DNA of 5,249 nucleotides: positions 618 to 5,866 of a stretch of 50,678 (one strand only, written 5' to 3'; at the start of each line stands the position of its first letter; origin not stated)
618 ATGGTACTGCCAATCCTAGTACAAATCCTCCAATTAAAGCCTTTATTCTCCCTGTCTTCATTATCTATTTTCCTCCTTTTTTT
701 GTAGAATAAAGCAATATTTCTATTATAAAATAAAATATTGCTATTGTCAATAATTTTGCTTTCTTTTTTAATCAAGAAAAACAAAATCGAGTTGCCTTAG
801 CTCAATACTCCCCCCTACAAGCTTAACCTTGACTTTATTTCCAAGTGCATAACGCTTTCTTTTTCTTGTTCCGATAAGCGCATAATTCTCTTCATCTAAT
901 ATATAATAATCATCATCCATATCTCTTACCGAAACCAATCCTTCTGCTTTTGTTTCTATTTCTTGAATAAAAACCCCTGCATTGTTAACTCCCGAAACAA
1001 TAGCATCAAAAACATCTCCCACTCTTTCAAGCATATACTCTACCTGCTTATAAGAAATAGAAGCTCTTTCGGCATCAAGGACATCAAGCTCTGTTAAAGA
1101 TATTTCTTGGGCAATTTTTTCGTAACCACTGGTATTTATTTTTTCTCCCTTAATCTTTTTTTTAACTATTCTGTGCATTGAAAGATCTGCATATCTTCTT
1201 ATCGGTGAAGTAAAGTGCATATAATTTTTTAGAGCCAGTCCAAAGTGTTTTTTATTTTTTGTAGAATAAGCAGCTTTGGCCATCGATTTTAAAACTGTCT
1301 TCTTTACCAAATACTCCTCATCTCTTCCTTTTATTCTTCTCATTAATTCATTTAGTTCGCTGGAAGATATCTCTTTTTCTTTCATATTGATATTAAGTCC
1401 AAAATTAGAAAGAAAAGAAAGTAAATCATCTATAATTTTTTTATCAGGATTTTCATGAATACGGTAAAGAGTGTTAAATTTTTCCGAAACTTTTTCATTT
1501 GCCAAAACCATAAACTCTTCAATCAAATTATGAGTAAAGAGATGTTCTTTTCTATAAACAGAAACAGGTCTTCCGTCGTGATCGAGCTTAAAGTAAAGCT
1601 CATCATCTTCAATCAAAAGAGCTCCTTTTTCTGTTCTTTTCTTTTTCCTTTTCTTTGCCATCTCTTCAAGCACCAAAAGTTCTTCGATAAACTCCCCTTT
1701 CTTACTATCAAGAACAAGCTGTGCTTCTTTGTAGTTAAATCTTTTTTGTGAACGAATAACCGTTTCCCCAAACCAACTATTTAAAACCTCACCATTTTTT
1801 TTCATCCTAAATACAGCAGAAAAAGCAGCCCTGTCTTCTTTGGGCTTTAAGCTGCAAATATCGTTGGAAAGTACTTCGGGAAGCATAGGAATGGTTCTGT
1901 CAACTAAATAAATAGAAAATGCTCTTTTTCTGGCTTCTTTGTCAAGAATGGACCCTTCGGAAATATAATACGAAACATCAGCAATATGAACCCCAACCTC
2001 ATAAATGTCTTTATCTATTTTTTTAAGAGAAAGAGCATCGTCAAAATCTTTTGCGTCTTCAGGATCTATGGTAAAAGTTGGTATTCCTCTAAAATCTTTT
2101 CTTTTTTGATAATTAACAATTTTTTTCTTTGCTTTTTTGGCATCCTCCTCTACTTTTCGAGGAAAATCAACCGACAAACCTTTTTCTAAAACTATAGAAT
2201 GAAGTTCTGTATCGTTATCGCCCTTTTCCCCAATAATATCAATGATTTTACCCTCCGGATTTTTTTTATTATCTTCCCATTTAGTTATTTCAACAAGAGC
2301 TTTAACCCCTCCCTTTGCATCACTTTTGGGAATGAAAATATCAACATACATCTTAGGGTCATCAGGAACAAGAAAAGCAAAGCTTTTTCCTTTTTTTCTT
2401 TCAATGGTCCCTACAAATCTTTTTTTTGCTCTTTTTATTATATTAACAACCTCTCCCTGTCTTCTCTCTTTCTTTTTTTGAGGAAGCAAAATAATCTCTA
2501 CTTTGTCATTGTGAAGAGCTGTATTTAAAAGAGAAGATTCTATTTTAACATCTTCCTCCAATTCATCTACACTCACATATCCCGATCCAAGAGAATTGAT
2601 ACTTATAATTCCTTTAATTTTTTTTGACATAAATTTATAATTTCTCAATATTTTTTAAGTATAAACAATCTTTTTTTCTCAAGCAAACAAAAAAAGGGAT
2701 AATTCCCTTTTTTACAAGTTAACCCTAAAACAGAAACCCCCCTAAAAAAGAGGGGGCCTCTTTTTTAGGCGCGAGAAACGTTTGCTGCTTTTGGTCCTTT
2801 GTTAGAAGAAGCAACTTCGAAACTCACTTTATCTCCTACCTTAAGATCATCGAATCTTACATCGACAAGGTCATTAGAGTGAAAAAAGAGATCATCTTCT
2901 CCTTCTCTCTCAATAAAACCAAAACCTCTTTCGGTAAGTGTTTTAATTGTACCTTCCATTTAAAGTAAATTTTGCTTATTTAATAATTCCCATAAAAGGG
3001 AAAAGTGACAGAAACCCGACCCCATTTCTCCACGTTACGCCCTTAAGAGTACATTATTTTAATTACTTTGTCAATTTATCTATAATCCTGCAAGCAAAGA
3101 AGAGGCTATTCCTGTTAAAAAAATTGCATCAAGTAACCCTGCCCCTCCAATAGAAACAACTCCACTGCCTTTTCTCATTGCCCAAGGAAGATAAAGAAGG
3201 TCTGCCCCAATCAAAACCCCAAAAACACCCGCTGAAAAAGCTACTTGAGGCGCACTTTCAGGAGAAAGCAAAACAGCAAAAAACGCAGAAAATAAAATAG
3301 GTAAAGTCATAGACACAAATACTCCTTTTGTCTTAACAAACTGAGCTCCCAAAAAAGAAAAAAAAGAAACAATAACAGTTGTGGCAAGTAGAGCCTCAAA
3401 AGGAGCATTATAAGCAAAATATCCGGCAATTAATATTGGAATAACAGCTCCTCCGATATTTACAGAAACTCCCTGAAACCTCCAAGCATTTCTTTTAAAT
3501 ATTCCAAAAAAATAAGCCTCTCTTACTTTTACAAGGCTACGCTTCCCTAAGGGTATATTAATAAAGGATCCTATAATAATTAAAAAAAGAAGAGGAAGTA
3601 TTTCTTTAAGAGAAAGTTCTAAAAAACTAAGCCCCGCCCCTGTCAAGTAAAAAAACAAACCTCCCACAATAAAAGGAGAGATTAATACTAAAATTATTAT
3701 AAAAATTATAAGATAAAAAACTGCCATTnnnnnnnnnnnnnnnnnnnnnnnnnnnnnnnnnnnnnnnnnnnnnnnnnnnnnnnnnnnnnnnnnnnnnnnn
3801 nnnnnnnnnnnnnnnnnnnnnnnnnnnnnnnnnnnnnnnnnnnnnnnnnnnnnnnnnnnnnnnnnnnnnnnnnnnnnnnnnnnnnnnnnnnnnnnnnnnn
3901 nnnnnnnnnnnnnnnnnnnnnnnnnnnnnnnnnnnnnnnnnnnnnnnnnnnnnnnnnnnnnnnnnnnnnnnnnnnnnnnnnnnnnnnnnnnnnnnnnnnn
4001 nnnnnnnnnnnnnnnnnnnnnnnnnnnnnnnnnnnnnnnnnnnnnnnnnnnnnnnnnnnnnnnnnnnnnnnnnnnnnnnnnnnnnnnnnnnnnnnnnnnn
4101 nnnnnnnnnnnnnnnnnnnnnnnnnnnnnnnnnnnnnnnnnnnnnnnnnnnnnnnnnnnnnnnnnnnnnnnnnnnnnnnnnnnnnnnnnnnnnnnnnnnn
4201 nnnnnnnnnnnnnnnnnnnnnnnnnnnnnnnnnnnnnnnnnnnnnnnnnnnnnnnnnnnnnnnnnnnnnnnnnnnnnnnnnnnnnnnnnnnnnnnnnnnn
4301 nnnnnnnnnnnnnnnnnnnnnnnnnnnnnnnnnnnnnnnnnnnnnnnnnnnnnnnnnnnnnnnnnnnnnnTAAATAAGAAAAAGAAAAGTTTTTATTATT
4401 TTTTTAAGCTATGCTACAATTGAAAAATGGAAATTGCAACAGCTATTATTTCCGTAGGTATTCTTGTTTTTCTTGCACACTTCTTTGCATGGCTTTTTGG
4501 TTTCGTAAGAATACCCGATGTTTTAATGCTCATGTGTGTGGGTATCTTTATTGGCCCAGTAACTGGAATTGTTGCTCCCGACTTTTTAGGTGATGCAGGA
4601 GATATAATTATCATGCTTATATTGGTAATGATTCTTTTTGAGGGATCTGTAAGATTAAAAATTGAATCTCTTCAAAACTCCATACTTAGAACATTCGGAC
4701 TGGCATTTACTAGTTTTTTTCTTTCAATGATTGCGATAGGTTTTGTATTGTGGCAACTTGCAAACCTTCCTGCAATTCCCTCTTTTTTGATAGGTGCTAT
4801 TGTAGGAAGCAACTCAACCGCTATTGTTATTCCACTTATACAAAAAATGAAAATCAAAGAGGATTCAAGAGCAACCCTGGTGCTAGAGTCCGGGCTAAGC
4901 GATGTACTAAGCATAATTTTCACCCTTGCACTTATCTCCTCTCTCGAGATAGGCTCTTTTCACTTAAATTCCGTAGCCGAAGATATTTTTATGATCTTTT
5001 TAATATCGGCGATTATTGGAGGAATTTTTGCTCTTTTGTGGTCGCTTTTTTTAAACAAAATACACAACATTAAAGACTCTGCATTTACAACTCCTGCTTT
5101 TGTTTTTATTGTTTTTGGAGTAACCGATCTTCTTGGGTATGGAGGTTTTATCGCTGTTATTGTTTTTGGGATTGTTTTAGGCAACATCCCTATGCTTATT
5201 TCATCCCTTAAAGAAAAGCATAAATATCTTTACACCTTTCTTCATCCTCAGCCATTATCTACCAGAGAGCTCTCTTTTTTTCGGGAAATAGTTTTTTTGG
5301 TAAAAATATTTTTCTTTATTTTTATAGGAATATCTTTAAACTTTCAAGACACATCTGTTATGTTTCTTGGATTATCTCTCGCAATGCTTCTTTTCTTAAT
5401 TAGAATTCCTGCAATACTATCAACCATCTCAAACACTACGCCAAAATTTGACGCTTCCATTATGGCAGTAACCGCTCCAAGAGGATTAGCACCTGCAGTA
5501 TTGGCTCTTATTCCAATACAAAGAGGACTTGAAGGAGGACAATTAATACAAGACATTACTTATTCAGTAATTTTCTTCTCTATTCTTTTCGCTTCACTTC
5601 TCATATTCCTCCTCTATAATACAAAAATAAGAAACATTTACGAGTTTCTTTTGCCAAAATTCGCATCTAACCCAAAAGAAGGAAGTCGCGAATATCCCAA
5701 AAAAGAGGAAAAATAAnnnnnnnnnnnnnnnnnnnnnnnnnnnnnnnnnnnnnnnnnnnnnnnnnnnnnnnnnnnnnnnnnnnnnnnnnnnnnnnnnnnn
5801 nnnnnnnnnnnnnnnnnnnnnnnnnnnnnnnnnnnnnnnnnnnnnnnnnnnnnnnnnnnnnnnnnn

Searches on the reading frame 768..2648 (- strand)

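Call 11: search_protein_families(library=pfam, proteins=[window:768-2648:-], max_evalue=0.001)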
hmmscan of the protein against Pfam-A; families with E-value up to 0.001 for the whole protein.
window:768-2648:- (626 aa): 5 families
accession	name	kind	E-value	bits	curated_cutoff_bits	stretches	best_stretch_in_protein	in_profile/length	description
PF00773.25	RNB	-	1.8e-104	350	29.3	1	183-498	1-323/326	RNB domain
PF17876.7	CSD2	-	3.5e-23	81.9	26.2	1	92-163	1-74/74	Cold shock domain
PF08206.17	OB_RNB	-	9e-15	54.6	24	2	13-70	1-58/58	Ribonuclease B OB domain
PF17849.7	OB_Dis3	-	2.2e-08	34.5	22.8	1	105-156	15-76/77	Dis3-like cold-shock domain 2 (CSD2)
PF00575.29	S1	-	2.8e-05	24.9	22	1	543-611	4-60/74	S1 RNA binding domain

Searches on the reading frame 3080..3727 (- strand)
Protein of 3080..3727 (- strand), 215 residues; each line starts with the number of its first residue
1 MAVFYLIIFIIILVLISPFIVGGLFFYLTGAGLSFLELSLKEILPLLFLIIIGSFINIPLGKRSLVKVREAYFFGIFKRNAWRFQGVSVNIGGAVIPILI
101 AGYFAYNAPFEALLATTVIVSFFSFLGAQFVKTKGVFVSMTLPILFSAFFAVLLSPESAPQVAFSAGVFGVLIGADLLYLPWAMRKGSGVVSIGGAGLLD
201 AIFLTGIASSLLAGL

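Call 38: search_protein_families(library=pfam, proteins=[window:3080-3727:-], max_evalue=0.001)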
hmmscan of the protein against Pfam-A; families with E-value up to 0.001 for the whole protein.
window:3080-3727:- (215 aa): 1 family
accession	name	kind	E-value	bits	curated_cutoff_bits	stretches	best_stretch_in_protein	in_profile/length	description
PF07758.16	DUF1614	-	4.6e-37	128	23.9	1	51-212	1-171/171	Protein of unknown function (DUF1614)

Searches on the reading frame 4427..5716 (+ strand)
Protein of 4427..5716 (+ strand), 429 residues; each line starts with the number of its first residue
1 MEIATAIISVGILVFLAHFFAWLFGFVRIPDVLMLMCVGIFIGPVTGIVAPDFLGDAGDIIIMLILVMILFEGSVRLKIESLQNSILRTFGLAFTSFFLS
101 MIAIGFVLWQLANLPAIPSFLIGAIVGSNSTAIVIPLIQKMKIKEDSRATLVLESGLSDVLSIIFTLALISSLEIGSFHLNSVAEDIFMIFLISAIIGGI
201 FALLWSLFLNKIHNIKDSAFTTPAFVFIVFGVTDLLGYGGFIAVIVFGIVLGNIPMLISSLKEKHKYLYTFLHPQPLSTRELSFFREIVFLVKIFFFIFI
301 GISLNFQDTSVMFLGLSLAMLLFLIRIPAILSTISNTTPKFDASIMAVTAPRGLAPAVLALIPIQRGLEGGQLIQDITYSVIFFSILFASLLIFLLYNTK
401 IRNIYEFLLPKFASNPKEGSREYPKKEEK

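Call 38: search_protein_families(library=pfam, proteins=[window:4427-5716:+], max_evalue=0.001)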
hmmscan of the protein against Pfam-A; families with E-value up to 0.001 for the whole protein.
window:4427-5716:+ (429 aa): 1 family
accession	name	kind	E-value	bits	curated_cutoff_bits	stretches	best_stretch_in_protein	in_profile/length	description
PF00999.27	Na_H_Exchanger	-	6.3e-37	127.8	26.2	1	15-396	2-372/375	Sodium/hydrogen exchanger, transmembrane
